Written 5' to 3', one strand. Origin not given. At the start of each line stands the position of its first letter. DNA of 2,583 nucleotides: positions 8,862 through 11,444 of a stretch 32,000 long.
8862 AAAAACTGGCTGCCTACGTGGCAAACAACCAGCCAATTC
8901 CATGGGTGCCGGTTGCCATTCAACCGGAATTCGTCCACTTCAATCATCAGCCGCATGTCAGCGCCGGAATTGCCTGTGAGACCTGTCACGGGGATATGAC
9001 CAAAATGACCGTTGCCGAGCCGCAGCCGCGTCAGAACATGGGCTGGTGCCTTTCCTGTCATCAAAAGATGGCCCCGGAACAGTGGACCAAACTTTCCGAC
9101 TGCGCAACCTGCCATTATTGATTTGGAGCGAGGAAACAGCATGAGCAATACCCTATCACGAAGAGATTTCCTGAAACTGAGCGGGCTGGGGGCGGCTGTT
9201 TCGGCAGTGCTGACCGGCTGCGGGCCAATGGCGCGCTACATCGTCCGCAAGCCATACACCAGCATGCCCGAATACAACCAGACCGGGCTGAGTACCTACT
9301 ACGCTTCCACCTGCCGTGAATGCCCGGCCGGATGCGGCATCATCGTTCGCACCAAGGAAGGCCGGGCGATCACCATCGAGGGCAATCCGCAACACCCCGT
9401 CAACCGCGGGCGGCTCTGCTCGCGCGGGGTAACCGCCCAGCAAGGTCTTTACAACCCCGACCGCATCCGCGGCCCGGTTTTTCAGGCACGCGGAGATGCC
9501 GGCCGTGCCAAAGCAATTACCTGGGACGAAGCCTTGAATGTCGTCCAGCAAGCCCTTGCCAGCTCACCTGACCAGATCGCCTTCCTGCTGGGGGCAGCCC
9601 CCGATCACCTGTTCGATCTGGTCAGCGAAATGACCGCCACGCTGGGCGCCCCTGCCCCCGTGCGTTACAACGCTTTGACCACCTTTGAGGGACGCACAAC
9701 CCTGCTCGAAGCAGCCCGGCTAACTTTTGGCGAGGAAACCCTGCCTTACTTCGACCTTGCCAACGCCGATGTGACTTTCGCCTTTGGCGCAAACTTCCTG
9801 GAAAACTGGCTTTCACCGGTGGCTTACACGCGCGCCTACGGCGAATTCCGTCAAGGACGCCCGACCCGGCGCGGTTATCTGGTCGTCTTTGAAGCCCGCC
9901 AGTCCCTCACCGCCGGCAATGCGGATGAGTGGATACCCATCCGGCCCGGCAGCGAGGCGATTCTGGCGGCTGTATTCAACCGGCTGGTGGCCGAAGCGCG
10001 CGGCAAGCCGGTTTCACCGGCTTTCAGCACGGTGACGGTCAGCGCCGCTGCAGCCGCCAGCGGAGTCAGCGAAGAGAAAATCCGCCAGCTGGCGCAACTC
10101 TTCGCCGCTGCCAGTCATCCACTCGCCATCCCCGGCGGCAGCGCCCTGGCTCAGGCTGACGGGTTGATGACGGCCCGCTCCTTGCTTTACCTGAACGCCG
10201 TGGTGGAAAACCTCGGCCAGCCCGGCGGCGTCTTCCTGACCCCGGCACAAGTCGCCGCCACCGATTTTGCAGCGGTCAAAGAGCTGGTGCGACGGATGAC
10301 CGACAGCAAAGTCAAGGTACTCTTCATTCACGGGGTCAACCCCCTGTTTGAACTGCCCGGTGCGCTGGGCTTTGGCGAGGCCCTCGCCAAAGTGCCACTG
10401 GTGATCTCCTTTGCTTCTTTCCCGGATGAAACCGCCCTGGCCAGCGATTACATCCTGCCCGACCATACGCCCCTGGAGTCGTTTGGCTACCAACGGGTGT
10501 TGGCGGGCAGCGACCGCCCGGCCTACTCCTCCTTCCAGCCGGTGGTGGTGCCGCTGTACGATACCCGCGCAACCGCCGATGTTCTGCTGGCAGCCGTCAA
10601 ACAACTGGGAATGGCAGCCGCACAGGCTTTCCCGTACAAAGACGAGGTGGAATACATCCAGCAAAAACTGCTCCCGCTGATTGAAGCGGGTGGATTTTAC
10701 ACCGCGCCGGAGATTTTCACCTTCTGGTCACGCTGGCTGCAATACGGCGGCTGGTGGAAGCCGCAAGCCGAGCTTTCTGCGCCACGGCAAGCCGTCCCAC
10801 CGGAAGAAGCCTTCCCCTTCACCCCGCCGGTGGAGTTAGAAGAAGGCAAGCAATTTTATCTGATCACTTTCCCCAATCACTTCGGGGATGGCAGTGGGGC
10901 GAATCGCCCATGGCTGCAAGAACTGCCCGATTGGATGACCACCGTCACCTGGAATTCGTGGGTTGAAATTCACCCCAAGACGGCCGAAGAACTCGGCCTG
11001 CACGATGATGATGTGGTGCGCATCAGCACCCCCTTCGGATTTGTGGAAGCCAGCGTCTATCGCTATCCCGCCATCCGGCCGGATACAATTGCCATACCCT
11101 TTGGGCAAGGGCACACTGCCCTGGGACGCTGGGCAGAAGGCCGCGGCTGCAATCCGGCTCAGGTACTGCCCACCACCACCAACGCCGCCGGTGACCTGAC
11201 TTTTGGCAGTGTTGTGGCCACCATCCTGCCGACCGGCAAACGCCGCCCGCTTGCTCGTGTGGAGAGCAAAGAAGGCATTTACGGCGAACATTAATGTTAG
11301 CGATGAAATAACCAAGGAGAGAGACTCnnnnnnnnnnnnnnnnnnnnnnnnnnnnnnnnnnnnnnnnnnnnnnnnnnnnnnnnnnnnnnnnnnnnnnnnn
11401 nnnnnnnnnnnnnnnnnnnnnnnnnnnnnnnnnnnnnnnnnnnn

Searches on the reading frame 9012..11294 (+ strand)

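Call 22: search_protein_families(library=pfam, proteins=[window:9012-11294:+], max_evalue=0.001)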
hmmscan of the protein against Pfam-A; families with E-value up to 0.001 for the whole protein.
window:9012-11294:+ (760 aa): 4 families
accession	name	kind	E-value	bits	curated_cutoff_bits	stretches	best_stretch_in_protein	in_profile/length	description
PF00384.28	Molybdopterin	-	9.8e-20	71.3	24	1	160-521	8-343/353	Molybdopterin oxidoreductase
PF04879.21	Molybdop_Fe4S4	-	2.5e-15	56.6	22.7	1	96-148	3-55/55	Molybdopterin oxidoreductase Fe4S4 domain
PF01568.27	Molydop_binding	-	1.7e-12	47.8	26.8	1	649-713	30-89/110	Molydopterin dinucleotide binding domain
PF10518.14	TAT_signal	-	0.00066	19.9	22.7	1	48-66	2-20/21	TAT (twin-arginine translocation) pathway signal sequence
